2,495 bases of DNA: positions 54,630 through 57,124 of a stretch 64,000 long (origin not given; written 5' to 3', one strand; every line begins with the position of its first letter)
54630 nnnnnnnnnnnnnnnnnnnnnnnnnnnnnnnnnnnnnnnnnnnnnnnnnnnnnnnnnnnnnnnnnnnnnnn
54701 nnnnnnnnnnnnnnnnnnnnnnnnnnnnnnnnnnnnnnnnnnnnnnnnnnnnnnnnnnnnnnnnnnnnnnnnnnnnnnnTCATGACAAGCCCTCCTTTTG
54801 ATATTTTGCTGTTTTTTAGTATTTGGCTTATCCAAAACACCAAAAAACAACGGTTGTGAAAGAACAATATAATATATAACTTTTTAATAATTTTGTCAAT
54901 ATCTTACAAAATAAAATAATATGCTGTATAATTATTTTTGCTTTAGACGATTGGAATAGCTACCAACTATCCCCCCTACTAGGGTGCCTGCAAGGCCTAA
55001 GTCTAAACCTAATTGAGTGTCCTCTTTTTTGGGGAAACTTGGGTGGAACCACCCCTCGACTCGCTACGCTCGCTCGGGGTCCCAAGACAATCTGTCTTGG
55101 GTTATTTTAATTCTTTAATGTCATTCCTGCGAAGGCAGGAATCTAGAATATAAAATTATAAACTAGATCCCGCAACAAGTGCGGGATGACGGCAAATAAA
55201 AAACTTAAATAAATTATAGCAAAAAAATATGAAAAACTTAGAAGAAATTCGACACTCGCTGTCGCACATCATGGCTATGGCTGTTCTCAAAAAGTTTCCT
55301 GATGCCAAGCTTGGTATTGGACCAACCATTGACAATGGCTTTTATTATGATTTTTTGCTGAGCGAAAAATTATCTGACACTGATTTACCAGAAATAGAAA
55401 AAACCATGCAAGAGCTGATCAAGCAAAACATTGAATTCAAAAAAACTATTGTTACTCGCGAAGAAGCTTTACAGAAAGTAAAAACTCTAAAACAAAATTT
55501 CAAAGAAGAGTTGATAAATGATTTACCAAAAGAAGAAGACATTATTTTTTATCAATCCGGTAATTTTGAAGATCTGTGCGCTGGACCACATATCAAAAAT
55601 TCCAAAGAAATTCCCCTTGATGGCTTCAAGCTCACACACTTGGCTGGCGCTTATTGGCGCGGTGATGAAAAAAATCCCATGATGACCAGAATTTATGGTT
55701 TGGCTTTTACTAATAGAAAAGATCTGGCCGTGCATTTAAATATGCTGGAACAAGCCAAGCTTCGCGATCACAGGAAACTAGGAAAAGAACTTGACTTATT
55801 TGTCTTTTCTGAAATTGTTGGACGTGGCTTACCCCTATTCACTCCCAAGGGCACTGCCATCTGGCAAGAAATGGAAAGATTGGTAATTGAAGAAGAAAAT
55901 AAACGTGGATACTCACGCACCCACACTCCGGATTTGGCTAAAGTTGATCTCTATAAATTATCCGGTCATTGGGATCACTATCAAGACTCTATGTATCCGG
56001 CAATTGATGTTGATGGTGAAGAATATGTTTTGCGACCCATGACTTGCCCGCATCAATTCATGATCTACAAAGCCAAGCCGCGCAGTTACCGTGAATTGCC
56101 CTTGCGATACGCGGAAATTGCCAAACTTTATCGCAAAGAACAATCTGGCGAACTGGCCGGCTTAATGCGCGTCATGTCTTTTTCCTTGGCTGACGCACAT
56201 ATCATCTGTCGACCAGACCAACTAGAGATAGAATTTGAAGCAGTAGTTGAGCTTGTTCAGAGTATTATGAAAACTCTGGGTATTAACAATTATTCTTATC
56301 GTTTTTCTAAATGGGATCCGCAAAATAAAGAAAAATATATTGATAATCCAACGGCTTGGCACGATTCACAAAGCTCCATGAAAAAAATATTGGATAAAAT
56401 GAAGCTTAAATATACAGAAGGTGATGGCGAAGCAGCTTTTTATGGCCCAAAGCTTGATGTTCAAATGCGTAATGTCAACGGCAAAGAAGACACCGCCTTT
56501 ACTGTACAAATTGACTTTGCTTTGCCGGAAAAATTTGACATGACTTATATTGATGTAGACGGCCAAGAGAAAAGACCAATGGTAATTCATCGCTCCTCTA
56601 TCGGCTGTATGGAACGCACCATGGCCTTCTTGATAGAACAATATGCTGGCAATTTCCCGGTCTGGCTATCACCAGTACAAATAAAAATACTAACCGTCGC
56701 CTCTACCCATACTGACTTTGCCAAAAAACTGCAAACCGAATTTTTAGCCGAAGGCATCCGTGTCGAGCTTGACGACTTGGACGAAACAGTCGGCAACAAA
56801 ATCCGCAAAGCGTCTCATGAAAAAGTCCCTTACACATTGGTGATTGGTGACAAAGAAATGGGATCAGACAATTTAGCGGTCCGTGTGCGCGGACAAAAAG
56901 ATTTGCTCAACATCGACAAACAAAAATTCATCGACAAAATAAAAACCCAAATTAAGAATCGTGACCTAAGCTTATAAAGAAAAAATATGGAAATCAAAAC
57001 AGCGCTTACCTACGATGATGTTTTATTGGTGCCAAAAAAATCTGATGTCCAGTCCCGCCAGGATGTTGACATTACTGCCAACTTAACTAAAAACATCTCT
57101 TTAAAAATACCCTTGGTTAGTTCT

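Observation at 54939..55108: Probable threonine-specific T-box leader upstream of thrS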

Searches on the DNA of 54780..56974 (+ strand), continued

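Call 68: search_with_rna_model(model_id=R1, sources=[window, L003, L005, L008, L009, L010, L011, L012, L013, L014, L015, L016, L017, L018, L019, L020, L021, L022, L023, L024, L025, L026, L027, L028, L031, L032, L033, L034, L036, L037, L041, L042, L043, L049, L051, L052, L054, L055, L057, L058, L060, L062, L064, L066, L067, L068, L071, L073, L074, L075, L076, L077, L078, L079, L080, L124, L131, L158, L164, L171, L185, L194, L198], max_evalue=1, show_alignments=6)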
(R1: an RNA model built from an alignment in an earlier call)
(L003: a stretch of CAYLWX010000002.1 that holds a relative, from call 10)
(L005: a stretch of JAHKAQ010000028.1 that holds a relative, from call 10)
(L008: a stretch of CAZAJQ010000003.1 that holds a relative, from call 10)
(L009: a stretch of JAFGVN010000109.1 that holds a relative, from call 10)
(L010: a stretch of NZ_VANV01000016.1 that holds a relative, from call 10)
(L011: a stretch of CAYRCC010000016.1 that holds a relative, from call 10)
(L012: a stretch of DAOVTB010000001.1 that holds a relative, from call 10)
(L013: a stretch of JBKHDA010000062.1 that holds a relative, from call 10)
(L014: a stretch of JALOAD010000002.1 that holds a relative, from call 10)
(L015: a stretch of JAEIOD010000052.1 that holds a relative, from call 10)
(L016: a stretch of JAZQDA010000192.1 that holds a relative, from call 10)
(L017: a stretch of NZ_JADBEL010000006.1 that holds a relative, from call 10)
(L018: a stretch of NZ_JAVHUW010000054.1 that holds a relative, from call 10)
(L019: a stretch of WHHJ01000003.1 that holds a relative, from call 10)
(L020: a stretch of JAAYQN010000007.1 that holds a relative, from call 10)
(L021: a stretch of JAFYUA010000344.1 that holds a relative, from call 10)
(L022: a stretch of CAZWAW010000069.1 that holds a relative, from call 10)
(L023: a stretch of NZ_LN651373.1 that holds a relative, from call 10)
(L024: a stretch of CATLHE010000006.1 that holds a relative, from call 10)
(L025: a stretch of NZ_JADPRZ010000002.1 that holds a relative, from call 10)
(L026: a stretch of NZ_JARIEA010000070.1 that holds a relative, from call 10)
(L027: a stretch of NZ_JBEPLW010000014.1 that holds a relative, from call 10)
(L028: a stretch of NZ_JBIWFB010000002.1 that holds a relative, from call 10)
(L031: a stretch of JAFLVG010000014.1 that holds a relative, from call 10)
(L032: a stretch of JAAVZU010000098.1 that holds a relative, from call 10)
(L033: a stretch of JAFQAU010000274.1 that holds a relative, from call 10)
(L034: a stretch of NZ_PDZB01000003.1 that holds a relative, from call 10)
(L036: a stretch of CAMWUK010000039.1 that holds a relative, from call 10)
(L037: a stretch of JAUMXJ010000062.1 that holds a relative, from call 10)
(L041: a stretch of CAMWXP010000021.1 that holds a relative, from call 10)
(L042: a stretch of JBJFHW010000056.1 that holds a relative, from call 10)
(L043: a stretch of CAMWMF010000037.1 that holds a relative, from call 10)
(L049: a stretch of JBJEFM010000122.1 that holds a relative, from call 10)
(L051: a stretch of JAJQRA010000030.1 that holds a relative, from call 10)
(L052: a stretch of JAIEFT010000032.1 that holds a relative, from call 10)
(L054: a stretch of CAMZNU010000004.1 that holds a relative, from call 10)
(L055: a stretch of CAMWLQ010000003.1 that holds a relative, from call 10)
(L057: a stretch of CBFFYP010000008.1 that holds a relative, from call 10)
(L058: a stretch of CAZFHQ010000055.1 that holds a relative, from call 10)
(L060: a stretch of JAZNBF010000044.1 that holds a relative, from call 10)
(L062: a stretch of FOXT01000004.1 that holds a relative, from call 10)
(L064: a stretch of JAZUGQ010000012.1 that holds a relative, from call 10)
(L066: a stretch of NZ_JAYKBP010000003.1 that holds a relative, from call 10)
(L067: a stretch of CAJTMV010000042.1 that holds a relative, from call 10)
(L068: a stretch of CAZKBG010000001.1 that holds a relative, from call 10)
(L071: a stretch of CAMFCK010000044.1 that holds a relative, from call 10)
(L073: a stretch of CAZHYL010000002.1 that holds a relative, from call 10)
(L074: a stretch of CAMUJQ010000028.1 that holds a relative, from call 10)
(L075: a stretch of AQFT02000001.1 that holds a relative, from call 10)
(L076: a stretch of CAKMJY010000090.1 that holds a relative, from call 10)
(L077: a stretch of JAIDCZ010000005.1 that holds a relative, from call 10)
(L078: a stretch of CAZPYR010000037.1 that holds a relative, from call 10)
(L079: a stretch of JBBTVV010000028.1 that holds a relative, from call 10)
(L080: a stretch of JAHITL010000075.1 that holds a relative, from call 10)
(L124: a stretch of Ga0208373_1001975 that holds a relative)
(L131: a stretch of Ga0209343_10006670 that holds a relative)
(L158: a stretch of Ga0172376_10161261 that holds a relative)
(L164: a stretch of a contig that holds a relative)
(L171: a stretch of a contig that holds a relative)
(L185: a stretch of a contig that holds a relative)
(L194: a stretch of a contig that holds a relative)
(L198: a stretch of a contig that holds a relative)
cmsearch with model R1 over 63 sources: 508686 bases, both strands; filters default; matches with E-value up to 1: 9.
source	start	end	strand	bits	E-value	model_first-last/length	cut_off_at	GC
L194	671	752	+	53.9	2.4e-08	1-70/70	no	0.27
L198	1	89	+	50.9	1.1e-07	5-70/70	5'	0.37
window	54939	55010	+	50.6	1.3e-07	1-70/70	no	0.49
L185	2012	2087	+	48.6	3.5e-07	1-70/70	no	0.39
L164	9343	9419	+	47.1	7.7e-07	1-70/70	no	0.36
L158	159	234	+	43.2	5.5e-06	1-70/70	no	0.49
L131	3189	3296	-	35.8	0.00023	1-70/70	no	0.47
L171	2296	2403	-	35.8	0.00023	1-70/70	no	0.47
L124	11473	11556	+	31.7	0.0018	1-70/70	no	0.49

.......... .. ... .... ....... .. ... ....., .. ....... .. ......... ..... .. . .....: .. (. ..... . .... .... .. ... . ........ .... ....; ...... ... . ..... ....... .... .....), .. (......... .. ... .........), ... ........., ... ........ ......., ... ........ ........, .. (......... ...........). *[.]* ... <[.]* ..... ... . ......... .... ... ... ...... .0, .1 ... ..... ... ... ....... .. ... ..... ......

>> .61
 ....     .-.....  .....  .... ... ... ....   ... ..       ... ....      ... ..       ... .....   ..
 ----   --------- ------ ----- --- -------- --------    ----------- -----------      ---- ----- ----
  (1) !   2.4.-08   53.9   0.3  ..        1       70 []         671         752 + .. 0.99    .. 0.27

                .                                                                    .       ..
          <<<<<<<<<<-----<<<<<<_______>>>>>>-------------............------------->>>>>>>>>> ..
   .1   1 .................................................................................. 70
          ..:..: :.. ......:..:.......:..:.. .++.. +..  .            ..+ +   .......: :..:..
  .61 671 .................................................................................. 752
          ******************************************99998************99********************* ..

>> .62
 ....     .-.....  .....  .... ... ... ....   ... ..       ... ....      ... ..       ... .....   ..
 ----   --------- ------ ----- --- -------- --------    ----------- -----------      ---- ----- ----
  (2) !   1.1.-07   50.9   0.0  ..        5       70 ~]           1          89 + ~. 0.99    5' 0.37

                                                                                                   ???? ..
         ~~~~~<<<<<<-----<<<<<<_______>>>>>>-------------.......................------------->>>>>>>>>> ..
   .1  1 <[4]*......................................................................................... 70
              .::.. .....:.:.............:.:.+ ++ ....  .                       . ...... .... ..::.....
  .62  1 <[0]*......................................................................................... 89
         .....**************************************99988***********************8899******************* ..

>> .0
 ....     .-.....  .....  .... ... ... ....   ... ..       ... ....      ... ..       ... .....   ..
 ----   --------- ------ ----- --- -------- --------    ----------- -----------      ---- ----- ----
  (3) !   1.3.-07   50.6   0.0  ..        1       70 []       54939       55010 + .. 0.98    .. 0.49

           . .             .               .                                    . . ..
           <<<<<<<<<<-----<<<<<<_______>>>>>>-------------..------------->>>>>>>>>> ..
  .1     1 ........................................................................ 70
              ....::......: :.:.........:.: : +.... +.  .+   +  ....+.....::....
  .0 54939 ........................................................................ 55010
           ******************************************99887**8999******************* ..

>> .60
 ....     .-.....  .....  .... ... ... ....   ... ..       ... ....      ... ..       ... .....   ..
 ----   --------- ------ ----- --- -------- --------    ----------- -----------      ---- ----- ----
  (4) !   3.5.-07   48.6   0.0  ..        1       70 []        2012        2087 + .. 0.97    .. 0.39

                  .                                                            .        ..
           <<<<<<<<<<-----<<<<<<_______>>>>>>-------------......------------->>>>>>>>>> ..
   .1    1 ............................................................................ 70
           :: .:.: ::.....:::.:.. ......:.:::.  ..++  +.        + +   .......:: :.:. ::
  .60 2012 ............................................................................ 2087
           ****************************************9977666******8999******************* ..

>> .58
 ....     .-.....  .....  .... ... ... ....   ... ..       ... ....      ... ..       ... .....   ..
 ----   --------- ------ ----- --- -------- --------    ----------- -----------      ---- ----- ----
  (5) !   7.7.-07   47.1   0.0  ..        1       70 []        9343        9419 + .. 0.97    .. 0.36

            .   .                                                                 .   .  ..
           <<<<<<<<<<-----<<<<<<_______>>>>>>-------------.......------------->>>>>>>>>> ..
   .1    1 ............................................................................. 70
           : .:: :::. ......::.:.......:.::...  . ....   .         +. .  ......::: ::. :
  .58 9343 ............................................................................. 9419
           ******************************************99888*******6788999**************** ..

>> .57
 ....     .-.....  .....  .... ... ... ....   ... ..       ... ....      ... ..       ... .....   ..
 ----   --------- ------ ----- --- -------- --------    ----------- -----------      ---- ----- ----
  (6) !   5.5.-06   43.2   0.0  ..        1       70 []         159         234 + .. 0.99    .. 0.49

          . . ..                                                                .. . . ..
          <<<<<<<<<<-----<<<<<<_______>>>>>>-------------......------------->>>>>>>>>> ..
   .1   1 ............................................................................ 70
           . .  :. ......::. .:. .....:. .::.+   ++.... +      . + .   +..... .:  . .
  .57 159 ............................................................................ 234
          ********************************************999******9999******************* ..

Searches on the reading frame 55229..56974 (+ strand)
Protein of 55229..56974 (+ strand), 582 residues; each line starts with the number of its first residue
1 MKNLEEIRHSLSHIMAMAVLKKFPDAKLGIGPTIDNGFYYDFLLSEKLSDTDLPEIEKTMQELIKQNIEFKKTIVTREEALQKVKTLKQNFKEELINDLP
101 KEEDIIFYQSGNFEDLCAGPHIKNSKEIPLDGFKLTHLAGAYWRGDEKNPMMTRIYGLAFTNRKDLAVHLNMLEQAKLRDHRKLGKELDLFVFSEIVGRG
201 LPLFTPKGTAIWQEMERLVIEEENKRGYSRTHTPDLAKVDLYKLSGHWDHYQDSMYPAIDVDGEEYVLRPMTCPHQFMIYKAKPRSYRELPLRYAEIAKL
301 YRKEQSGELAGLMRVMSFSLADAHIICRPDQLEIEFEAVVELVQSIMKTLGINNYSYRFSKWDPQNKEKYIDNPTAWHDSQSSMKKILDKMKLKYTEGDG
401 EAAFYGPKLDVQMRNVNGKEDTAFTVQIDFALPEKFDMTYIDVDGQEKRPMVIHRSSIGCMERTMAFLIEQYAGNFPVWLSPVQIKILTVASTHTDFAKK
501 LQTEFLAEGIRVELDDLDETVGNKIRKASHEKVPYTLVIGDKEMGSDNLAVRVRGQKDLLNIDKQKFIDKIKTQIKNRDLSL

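Call 10: find_related_loci(query=window:55229-56974:+, collection=genome_contigs, flank=3000)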
Query window:55229-56974:+ (582 aa) in genome_contigs; peptide patterns used: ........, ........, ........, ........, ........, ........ (x = any residue, [..] = any of these).
333 stretches matched a pattern; 284 encode a relative of the query (tblastn E <= 1e-3); the best 80 are kept; 80 distinct loci.
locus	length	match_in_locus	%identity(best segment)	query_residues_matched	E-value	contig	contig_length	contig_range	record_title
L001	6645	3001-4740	66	2-582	0e+0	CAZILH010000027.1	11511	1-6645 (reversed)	MAG TPA_asm: uncultured Gammaproteobacteria bacterium isolate SRP220891_co1_37 genome assembly, contig: NODE_10778_lengt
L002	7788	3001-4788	63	1-582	0e+0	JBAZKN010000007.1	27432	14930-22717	MAG: Patescibacteria group bacterium isolate SO_2017_LW4_144 scaffold_3696_c1_LW137-91_2017, whole genome shotgun sequen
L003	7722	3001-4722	62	7-578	0e+0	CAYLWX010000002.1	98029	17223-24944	MAG TPA_asm: uncultured Bdellovibrionales bacterium isolate SRP090828_co2_165 genome assembly, contig: NODE_82_length_98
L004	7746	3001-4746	62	4-579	0e+0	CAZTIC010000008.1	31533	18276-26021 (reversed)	MAG TPA_asm: uncultured Gammaproteobacteria bacterium isolate SRP191223_co1_14 genome assembly, contig: NODE_1100_length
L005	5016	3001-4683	57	21-578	0e+0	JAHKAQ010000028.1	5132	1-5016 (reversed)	MAG: Patescibacteria group bacterium isolate Undefined_mixed_planktonic.mb.48 Undefined_mixed_pl.mb.48_k141_252873, whol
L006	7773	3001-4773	54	5-580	0e+0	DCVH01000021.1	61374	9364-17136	MAG TPA_asm: Patescibacteria group bacterium UBA2193 UBA2193_contig_11945, whole genome shotgun sequence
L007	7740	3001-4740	59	3-578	0e+0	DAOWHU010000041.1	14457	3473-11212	MAG TPA_asm: bacterium isolate CSMAG_2025 CSMAG_2025_k141_3365327_length_14457_cov_9.0000, whole genome shotgun sequence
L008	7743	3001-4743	49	3-580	0e+0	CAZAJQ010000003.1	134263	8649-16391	MAG TPA_asm: uncultured Gammaproteobacteria bacterium isolate binchicken_co38_603 genome assembly, contig: NODE_339_leng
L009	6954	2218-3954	52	5-582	0e+0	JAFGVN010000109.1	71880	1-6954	MAG: Clostridia bacterium isolate ZodW_Metabat.172 k87_15000898, whole genome shotgun sequence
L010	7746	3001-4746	52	2-582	0e+0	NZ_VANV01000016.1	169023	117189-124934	Acidaminobacter sp. JC074 scaffold_15, whole genome shotgun sequence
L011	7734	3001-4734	50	1-578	0e+0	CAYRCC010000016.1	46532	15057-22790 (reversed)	MAG TPA_asm: uncultured Lachnospiraceae bacterium isolate SRP313737_co1_78 genome assembly, contig: NODE_1300_length_465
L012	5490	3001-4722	51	1-571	0e+0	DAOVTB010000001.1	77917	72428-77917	MAG TPA_asm: Candidatus Muiribacteriota bacterium isolate CSMAG_1642 CSMAG_1642_k141_4400033_length_77917_cov_12.8133, w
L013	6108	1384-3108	51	4-578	0e+0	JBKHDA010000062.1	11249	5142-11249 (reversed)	MAG: Halanaerobium sp. isolate D1M03_23 NODE_3435_length_11249_cov_19.990977, whole genome shotgun sequence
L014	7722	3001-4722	51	1-571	0e+0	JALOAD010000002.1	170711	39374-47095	MAG: Candidatus Muiribacterium halophilum isolate SO_2017_LW2 bin 137 scaffold_158_c1_LW138R_2017, whole genome shotgun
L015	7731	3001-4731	51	7-582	0e+0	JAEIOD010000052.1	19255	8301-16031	MAG: Clostridiales bacterium isolate MAG21 NODE_1831_length_19255_cov_19.233027, whole genome shotgun sequence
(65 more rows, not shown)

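Call 11: find_encoding_contigs(protein=window:55229-56974:+, flank=2000, max_places=6)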
Protein window:55229-56974:+ (582 aa): 4 contigs read that carry it; 3 places shown.
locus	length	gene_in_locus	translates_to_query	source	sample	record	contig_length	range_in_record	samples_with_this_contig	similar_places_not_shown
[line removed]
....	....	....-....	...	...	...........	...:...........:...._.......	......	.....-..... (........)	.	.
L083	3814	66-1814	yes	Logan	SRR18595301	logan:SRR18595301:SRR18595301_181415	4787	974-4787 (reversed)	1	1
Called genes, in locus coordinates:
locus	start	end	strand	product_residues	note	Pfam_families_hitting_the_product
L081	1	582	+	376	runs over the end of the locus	-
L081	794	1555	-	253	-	-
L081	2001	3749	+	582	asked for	PF07973:tRNA_SAD, PF00587:tRNA-synt_2b, PF03129:HGTP_anticodon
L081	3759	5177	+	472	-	PF00478:IMPDH, PF00977:His_biosynth (faint), PF00571:CBS, PF03060:NMO (weak), PF01070:FMN_dh, PF01207:Dus (faint)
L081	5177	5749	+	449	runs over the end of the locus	PF00919:UPF0004, PF04055:Radical_SAM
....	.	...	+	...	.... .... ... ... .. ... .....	-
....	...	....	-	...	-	-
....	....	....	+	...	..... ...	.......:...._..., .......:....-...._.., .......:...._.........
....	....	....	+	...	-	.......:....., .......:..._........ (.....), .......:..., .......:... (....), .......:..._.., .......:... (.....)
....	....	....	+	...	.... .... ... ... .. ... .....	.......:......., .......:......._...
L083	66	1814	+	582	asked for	PF07973:tRNA_SAD, PF00587:tRNA-synt_2b, PF03129:HGTP_anticodon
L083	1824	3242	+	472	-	PF00478:IMPDH, PF00977:His_biosynth (faint), PF00571:CBS, PF03060:NMO (weak), PF01070:FMN_dh, PF01207:Dus (faint)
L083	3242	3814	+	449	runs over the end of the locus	PF00919:UPF0004, PF04055:Radical_SAM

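Call 54: list_cluster_members(proteins=[window:55229-56974:+, window:49084-52518:+])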
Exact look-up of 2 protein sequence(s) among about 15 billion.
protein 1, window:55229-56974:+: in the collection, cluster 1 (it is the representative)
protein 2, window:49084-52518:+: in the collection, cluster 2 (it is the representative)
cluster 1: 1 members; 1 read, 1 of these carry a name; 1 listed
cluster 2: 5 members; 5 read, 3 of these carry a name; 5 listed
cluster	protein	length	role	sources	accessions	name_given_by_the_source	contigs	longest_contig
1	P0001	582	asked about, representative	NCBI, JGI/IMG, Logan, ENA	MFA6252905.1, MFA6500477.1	MAG: threonine--tRNA ligase [Patescibacteria group bacterium] | threonyl-tRNA synthetase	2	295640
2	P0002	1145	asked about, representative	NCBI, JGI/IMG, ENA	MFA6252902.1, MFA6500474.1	MAG: DNA polymerase III subunit alpha [Patescibacteria group bacterium] | DNA polymerase-3 subunit alpha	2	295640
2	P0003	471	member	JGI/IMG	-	DNA polymerase-3 subunit alpha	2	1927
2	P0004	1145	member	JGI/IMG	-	DNA polymerase-3 subunit alpha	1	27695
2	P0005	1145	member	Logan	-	-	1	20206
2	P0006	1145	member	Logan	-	-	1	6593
